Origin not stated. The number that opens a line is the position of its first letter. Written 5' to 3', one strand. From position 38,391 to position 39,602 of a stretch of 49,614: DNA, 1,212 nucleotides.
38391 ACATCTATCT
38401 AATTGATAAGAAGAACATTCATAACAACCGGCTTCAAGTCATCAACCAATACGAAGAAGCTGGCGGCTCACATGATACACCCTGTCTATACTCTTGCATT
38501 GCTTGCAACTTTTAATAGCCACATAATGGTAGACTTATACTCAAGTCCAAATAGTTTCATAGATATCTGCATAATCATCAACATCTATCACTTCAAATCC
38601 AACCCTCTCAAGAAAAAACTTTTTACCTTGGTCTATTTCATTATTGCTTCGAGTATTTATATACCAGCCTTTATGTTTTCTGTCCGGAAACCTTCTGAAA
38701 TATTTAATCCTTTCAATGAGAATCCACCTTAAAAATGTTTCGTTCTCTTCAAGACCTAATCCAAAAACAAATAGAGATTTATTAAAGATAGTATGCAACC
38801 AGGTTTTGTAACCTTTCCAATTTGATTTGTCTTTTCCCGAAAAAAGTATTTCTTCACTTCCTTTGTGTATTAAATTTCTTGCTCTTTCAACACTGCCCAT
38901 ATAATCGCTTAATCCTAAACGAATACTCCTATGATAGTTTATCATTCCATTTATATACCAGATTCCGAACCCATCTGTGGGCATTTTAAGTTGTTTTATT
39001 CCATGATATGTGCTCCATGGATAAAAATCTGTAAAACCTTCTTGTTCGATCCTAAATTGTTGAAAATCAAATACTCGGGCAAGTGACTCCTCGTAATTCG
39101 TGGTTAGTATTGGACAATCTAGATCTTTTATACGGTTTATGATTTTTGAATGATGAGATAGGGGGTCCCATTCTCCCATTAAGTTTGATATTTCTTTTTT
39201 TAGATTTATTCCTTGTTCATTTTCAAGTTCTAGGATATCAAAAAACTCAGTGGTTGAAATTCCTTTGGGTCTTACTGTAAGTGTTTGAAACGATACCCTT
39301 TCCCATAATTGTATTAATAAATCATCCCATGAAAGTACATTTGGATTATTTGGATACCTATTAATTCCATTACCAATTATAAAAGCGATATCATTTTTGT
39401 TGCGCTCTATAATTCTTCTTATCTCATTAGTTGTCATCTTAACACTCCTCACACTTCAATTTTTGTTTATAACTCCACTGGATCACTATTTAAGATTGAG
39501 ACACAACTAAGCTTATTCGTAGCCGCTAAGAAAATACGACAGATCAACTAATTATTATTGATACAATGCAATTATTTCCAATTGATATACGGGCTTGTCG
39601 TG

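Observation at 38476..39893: Candidate undescribed two-gene SIR2 module: a 298-aa stand-alone SIR2_2-like protein with an unknown upstream partner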

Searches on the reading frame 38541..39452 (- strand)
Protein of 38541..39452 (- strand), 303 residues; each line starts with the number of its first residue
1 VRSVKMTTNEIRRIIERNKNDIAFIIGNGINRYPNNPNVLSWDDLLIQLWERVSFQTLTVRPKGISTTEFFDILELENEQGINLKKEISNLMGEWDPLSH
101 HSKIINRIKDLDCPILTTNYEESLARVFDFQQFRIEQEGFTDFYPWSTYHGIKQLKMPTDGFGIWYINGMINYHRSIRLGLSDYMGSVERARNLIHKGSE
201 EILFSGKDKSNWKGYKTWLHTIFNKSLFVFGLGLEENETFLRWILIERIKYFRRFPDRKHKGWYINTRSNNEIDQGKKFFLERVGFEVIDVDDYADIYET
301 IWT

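Call 3: search_protein_families(library=pfam, proteins=[window:38541-39452:-], max_evalue=1)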
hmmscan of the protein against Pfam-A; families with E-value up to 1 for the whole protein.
window:38541-39452:- (303 aa): 1 family
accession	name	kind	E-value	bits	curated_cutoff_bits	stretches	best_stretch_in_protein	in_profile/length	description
PF13289.12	SIR2_2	-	0.0069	16.9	24.5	1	115-255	3-111/141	SIR2-like domain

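Call 4: search_protein_families(library=padloc, proteins=[window:38541-39452:-], max_evalue=1)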
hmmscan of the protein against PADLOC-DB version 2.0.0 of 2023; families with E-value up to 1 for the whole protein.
window:38541-39452:- (303 aa): 1 family
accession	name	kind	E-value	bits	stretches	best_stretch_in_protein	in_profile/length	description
PDLC04968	PDC-S25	-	0.00049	17.2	1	82-134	106-163/517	-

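Call 5: search_protein_families(library=ncbifam, proteins=[window:38541-39452:-], max_evalue=1)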
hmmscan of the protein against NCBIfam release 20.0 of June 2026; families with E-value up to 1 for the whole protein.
window:38541-39452:- (303 aa): 0 families

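Call 6: find_homologous_proteins(query=window:38541-39437:-)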
Query window:38541-39437:- (298 aa): 1041 proteins with E <= 0.001 among 1424 candidates; the best 120 are listed.
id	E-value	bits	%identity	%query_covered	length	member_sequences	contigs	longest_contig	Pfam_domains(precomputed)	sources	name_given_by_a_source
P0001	2.0e-187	640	92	100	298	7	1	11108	-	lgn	-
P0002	1.8e-159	548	77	100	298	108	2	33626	-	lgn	-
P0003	1.7e-157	542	77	100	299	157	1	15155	-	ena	-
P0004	1.4e-156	539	75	100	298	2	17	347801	-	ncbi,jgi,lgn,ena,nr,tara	ncbi:MAG: hypothetical protein CMH46_10325 [Muricauda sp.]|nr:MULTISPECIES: hypothetical protein [un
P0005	3.5e-155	534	75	100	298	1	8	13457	-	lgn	-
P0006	1.2e-154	532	76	100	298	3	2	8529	-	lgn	-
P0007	4.9e-154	530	75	100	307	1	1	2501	-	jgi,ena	jgi:hypothetical protein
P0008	1.5e-153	529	74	100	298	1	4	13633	-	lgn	-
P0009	9.5e-150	516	72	100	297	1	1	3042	-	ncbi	ncbi:MAG: hypothetical protein SNJ64_06145 [Endomicrobiia bacterium]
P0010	5.6e-149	514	72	100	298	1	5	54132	-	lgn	-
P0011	1.1e-148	513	71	100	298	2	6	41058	-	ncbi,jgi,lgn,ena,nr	ncbi:MAG: hypothetical protein RBS19_05385 [Bacteroidales bacterium]|nr:hypothetical protein [Bacter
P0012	1.1e-147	509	72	100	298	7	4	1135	-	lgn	-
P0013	1.5e-147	509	70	100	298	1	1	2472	-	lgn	-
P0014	3.9e-146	504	71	100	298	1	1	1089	-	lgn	-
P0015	1.3e-145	503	71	100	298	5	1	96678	-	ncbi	-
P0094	1.6e-109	384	55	100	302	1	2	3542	PF13289.13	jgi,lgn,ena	-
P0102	1.7e-107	377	56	100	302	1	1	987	PF13289.13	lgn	-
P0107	6.1e-107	375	54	100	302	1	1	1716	PF13289.13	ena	-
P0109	9.5e-107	375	53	100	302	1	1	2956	PF13289.13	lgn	-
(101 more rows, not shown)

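Call 7: find_encoding_contigs(protein=P0001, flank=6000, max_places=3)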
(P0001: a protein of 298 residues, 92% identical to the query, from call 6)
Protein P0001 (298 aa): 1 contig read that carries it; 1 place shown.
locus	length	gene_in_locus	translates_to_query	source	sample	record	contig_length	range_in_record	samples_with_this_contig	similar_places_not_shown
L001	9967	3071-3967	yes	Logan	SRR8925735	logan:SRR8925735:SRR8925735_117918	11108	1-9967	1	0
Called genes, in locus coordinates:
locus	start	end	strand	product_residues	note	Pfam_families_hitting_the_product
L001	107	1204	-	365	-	PF14657:Arm-DNA-bind_4, PF14659:Phage_int_SAM_3, PF00589:Phage_integrase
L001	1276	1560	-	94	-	-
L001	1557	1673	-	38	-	-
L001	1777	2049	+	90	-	-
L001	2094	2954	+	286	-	PF19952:DUF6414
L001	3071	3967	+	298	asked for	-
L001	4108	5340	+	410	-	-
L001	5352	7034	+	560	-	-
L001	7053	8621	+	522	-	PF13589:HATPase_c_3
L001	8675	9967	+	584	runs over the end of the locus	-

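Call 8: find_encoding_contigs(protein=P0004, flank=6000, max_places=5)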
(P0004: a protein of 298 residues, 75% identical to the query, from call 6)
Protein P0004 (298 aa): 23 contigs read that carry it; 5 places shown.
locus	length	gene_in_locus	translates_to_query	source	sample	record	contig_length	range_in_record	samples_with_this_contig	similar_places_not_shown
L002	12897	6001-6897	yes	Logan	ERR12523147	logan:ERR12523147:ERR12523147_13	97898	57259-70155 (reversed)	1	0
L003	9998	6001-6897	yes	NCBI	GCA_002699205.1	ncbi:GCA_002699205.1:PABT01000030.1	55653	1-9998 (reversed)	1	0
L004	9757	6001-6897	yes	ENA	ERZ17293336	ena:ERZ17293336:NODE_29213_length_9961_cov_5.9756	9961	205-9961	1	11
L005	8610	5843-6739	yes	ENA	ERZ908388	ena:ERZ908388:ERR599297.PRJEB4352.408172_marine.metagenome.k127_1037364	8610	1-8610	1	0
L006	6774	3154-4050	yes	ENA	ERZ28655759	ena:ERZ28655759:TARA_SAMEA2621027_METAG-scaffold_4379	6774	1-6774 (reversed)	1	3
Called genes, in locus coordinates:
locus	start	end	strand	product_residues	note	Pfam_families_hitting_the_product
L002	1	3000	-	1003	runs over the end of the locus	PF13620:CarboxypepD_reg, PF13715:CarbopepD_reg_2, PF07715:Plug, PF00593:TonB_dep_Rec_b-barrel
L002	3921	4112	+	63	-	-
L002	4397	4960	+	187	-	-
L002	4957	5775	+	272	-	-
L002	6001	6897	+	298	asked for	-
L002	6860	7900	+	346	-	-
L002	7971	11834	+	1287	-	PF13289:SIR2_2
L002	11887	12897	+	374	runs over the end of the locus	PF14088:DUF4268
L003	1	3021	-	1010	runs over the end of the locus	PF13620:CarboxypepD_reg, PF13715:CarbopepD_reg_2, PF07715:Plug, PF00593:TonB_dep_Rec_b-barrel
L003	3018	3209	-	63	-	-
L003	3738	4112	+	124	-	-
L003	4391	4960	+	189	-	-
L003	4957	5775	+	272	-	-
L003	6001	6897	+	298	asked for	-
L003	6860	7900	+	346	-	-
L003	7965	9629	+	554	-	PF13289:SIR2_2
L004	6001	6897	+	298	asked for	-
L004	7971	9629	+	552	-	PF13289:SIR2_2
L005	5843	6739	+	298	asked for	-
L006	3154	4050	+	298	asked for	-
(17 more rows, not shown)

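Call 13: search_protein_families(library=pfam, proteins=[L001:2094-2954:+, L001:1777-2049:+, L001:4108-5340:+, L001:5352-7034:+, L001:7053-8621:+, L002:4957-5775:+, L002:4397-4960:+, L002:6860-7900:+], max_evalue=0.1)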
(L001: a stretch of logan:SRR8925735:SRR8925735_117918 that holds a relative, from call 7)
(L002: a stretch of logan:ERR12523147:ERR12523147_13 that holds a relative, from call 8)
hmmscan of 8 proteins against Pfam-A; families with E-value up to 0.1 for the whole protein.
L001:2094-2954:+ (286 aa): 1 family
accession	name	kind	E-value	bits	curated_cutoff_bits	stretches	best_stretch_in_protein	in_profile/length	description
PF19952.5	DUF6414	-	2.4e-24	87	25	1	15-285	4-283/283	Domain of unknown function (DUF6414)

L001:1777-2049:+ (90 aa): 0 families

L001:4108-5340:+ (410 aa): 1 family
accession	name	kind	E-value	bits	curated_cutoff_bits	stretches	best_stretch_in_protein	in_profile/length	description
PF07130.17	YebG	-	0.029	14.7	27.5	0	191-227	6-42/74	YebG protein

L001:5352-7034:+ (560 aa): 0 families

L001:7053-8621:+ (522 aa): 2 families
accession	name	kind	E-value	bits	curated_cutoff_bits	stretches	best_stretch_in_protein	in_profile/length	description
PF13589.12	HATPase_c_3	-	5.8e-10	39.8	25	1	52-133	21-108/137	Histidine kinase-, DNA gyrase B-, and HSP90-like ATPase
PF02518.31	HATPase_c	-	0.012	16.5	26.4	1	30-113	10-83/111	Histidine kinase-, DNA gyrase B-, and HSP90-like ATPase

L002:4957-5775:+ (272 aa): 2 families
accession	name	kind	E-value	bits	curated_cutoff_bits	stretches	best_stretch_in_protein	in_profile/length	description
PF00753.33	Lactamase_B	-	4.8e-05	23.8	22.7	1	67-152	45-120/196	Metallo-beta-lactamase superfamily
PF12706.13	Lactamase_B_2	-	0.0013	18.8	27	1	65-128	30-96/200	Beta-lactamase superfamily domain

L002:4397-4960:+ (187 aa): 0 families

L002:6860-7900:+ (346 aa): 1 family
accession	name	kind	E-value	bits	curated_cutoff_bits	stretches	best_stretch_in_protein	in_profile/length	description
PF22449.2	Fim1F_C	-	0.062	14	27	0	205-256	2-53/118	Fim1F, C-terminal domain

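Call 15: search_protein_families(library=padloc, proteins=[L001:2094-2954:+, L001:3071-3967:+, L001:4108-5340:+, L001:5352-7034:+, L001:7053-8621:+, L002:4957-5775:+, L002:4397-4960:+, L002:6860-7900:+, L002:7971-11834:+], max_evalue=0.01)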
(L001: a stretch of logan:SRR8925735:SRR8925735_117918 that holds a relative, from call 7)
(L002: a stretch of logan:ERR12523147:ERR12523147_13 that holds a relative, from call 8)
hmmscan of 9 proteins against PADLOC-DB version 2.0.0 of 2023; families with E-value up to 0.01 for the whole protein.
L001:2094-2954:+ (286 aa): 0 families

L001:3071-3967:+ (298 aa): 0 families

L001:4108-5340:+ (410 aa): 0 families

L001:5352-7034:+ (560 aa): 2 families
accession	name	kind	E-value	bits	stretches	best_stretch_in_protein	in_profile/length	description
PDLC04140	mad8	-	1.5e-08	32.6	1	176-549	40-297/314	mads_8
PDLC04105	HerA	-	0.0049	13.5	1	390-501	370-482/576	-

L001:7053-8621:+ (522 aa): 0 families

L002:4957-5775:+ (272 aa): 5 families
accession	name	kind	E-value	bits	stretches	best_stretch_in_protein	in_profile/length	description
PDLC03854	LmuA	-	3.2e-15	54.1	2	147-239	209-301/345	-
PDLC04676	PDC-M48B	-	2.1e-11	41.3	1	143-254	208-329/357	-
PDLC03805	RTasMBL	-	2.8e-10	37.9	1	147-199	179-238/322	DRT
PDLC04675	PDC-M48B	-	6.2e-05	20.4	1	5-201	6-211/291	-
PDLC04674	PDC-M48B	-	0.0054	14.1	1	123-183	114-174/270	-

L002:4397-4960:+ (187 aa): 0 families

L002:6860-7900:+ (346 aa): 0 families

L002:7971-11834:+ (1287 aa): 4 families
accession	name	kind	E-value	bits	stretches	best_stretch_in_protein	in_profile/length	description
PDLC02184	Dsr2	-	2.5e-37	126.5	4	290-460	145-286/1222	-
PDLC00407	ThsA1|ThsA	-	3.7e-18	63.4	3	312-391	141-220/478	STALD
PDLC00409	ThsA1|ThsA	-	6.6e-14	49.9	2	299-375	130-207/242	STALD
PDLC04079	SIR2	-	0.0011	15.7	1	17-176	48-204/430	-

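Call 17: find_homologous_proteins(query=L001:2094-2954:+)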
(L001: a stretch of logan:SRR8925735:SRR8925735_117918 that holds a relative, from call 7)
Query L001:2094-2954:+ (286 aa): 303 proteins with E <= 0.001 among 1441 candidates; the best 120 are listed.
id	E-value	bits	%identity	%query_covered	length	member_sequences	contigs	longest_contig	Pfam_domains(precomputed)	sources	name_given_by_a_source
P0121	8.8e-181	617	100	100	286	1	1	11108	PF19952.6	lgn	-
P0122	2.5e-146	504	83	100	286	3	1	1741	PF19952.6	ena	-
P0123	1.0e-128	446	74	97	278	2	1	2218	PF19952.6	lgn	-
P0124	2.0e-111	390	64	100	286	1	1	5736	PF19952.6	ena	-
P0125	6.7e-110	385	66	97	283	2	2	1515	PF19952.6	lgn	-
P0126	1.1e-109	384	63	100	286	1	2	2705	PF19952.6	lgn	-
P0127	4.4e-109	382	64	97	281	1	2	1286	PF19952.6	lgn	-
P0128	7.2e-109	381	64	100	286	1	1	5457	PF19952.6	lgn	-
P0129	1.0e-108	381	62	100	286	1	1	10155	PF19952.6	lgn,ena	-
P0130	1.2e-108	381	63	97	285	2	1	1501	PF19952.6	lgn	-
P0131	2.3e-108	380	63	100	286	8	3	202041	PF19952.6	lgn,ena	-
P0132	3.5e-108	379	63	97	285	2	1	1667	PF19952.6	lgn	-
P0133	1.7e-107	377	64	97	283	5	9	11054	PF19952.6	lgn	-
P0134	2.5e-107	376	61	100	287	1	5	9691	PF19952.6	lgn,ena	-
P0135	2.5e-107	376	61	100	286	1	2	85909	PF19952.6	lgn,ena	-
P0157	2.4e-104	367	62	97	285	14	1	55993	PF19952.6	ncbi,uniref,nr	ncbi:DUF6414 family protein [Zongyangia hominis]|uniref:Uncharacterized protein n=1 Tax=Zongyangia h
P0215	1.2e-98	348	58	97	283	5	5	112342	PF19952.6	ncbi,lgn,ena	-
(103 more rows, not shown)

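Call 18: find_encoding_contigs(protein=P0131, flank=5000, max_places=3)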
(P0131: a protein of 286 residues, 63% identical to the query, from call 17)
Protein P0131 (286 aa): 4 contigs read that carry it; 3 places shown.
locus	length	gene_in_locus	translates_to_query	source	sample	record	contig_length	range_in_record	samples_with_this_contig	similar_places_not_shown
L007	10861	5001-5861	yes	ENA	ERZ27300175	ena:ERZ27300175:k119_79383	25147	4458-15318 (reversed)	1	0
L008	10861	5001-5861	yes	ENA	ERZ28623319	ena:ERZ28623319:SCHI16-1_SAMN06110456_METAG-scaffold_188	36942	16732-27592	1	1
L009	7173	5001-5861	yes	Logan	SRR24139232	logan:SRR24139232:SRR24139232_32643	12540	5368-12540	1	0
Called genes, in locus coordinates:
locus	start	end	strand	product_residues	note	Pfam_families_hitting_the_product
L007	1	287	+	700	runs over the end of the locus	-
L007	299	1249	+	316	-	-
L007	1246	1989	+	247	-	PF19866:DUF6339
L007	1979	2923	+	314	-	PF14390:DUF4420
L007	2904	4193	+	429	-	PF00145:DNA_methylase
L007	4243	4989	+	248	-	-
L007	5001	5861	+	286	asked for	PF19952:DUF6414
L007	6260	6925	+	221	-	-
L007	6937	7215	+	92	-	PF14198:TnpV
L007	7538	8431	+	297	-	-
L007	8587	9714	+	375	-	PF13481:AAA_25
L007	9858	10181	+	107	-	PF21983:NikA-like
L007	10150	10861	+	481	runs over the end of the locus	PF03432:Relaxase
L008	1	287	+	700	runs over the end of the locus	-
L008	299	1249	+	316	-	-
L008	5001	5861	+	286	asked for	PF19952:DUF6414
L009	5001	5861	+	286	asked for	PF19952:DUF6414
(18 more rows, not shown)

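Call 19: find_encoding_contigs(protein=P0157, flank=5000, max_places=2)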
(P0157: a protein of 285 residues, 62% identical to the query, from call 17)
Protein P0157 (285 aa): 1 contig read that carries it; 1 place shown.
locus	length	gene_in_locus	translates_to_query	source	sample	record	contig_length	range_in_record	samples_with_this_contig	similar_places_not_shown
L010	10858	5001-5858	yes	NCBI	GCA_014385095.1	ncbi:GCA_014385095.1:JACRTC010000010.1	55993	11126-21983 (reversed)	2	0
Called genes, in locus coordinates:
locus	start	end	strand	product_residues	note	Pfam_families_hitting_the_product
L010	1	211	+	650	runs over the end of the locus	PF00128:Alpha-amylase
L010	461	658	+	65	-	PF20037:DUF6440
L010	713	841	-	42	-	-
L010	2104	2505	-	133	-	-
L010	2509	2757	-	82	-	-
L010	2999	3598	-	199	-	-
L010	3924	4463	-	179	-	PF06177:QueT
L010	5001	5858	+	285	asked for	PF19952:DUF6414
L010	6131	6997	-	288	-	PF00754:F5_F8_type_C, PF22633:F5_F8_type_C_2 (weak)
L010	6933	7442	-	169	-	-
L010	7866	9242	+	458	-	PF28494:GlyRS_ins_1 (weak), PF00587:tRNA-synt_2b, PF03129:HGTP_anticodon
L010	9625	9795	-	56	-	PF00037:Fer4, PF13237:Fer4_10, PF14697:Fer4_21, PF12838:Fer4_7, PF13187:Fer4_9, PF12797:Fer4_2 (weak), PF13237:Fer4_10 (weak), PF00037:Fer4, +6 more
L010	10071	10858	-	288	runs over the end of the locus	PF04468:PSP1, PF28472:PSP1_3rd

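Call 20: find_encoding_contigs(protein=P0215, flank=5000, max_places=3)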
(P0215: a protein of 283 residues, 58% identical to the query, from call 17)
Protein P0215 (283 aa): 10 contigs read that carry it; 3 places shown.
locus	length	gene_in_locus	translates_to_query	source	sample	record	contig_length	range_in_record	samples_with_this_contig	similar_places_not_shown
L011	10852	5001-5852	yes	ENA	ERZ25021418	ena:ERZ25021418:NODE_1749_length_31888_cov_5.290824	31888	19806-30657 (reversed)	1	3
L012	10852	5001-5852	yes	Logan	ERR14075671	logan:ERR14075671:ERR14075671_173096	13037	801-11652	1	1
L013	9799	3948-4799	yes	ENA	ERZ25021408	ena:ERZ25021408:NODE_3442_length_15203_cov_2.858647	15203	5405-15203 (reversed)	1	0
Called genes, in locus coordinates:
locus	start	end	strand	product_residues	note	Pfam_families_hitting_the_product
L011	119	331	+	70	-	PF13443:HTH_26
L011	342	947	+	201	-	PF02661:Fic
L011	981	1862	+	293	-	-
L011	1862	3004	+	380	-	PF13651:EcoRI_methylase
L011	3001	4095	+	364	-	PF03235:GmrSD_N, PF01844:HNH, PF14279:HNH_5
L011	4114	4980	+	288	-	-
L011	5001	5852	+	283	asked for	PF19952:DUF6414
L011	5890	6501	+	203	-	-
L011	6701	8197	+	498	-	PF20720:nSTAND3 (faint), PF13604:AAA_30 (weak), PF09848:SLFN-g3_helicase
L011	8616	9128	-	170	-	PF08279:HTH_11, PF02829:3H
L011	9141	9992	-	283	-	PF02749:QRPTase_N, PF01729:QRPTase_C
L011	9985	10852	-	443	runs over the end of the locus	PF01946:Thi4 (faint), PF00890:FAD_binding_2, PF03486:HI0933_like, PF07992:Pyr_redox_2 (faint)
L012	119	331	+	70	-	PF13443:HTH_26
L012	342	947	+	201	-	PF02661:Fic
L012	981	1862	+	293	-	-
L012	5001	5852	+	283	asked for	PF19952:DUF6414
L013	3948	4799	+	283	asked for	PF19952:DUF6414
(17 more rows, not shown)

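Call 23: find_related_loci(query=A1, collection=genome_contigs, flank=6000)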
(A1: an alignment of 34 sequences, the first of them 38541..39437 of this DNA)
Query A1 (298 aa) in genome_contigs; peptide patterns used: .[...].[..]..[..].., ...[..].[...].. (x = any residue, [..] = any of these).
310 stretches matched a pattern; 213 encode a relative of the query (tblastn E <= 1e-3); the best 80 are kept; 80 distinct loci.
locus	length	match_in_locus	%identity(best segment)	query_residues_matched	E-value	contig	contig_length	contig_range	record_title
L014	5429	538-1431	90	1-298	0e+0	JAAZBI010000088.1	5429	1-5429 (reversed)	MAG: Mollicutes bacterium isolate AS06rmzACSIP_550 514769_AS06, whole genome shotgun sequence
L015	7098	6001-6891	78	1-297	3e-162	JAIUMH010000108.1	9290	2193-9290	MAG: Flavobacteriaceae bacterium isolate PBR18_bin10A bin10A.contig0107, whole genome shotgun sequence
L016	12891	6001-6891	77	1-297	8e-162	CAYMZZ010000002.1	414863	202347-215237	MAG TPA_asm: uncultured Citrobacter sp. isolate binchicken_co277_66 genome assembly, contig: NODE_35_length_414863_cov_1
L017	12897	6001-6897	76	1-298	9e-159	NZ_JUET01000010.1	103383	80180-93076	Tannerella forsythia strain ATCC 43037 contig010, whole genome shotgun sequence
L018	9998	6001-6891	75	1-297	3e-158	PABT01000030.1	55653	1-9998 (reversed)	MAG: Allomuricauda sp. isolate NAT111 MHASMcontig_921105, whole genome shotgun sequence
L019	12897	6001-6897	75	1-298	8e-157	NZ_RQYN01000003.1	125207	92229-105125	Tannerella forsythia strain OH1426_COT-023 scaffold_2, whole genome shotgun sequence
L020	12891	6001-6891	72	1-297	2e-151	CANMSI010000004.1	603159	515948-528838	uncultured Flavobacteriaceae bacterium isolate 2-919.fasta genome assembly, contig: NODE_4, whole genome shotgun sequenc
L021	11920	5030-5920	69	1-297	7e-146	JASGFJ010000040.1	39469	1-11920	MAG: Dysgonamonadaceae bacterium isolate 1H225 JMF-2111-06-0001.hyb.bin.225_39, whole genome shotgun sequence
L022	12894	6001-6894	70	1-298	6e-144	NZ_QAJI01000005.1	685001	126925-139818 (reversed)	Taibaiella sp. KBW10 KBW10_GGCAAGTT.R1__paired__contig_5, whole genome shotgun sequence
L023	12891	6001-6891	67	1-297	9e-141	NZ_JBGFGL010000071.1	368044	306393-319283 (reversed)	Psychroserpens sp. XS_ASV72 k141_94, whole genome shotgun sequence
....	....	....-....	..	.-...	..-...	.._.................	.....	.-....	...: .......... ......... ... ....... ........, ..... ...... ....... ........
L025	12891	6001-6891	65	1-297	3e-138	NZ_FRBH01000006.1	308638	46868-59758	Chishuiella changwenlii strain DSM 27989, whole genome shotgun sequence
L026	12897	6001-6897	76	1-298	5e-159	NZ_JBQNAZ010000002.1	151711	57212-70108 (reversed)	MAG: Tannerella sp. isolate A30_bin.21 NODE_48_length_151711_cov_16.378356, whole genome shotgun sequence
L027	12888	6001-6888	63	3-298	1e-132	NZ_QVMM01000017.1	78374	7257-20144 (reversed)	Dysgonomonas sp. 216 scaffold17_size78374, whole genome shotgun sequence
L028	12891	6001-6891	62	1-297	2e-129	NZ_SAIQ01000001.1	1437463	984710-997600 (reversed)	Edaphocola flava strain HME-24 E4A_Scf_1, whole genome shotgun sequence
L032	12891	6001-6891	64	1-297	1e-130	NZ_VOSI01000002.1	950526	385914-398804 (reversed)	Edaphocola aurantiacus strain H2 Scaffold2, whole genome shotgun sequence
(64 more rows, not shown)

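Call 28: predict_structure(alignment_id=A1)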
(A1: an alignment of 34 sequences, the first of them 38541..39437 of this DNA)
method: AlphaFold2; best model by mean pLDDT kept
length: 298 residues; sequences in the alignment: 34
mean_pLDDT: 89.4   pTM: 0.90
mean pLDDT of the five models: 89.4, 85.8, 82.0, 81.6, 71.1
residues with pLDDT >= 90: 180; 70-90: 102; 50-70: 15; < 50: 1
segments of 3 or more residues with pLDDT < 50: none
pLDDT, mean of each block of 10 residues (from residue 1): 97 98 85 74 92 90 91 93 87 93 98 91 93 68 94 96 87 86 89 67 78 95 91 89 96 97 86 94 94 94
secondary structure, 60 per line:
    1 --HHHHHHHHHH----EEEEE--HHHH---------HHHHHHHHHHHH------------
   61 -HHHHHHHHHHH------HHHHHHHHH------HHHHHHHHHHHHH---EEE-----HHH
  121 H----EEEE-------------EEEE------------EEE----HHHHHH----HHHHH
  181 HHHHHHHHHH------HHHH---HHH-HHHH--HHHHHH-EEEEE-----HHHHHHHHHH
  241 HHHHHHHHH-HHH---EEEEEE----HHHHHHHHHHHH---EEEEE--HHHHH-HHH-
elements in order: H3-12 E17-21 H24-27 H37-48 H62-72 H79-87 H94-106 E110-112 H118-121 E126-129 E143-146 E159-161 H166-171 H176-190 H197-200 H208-211 H214-219 E221-225 H231-249 E257-262 H267-278 E282-286 H289-293
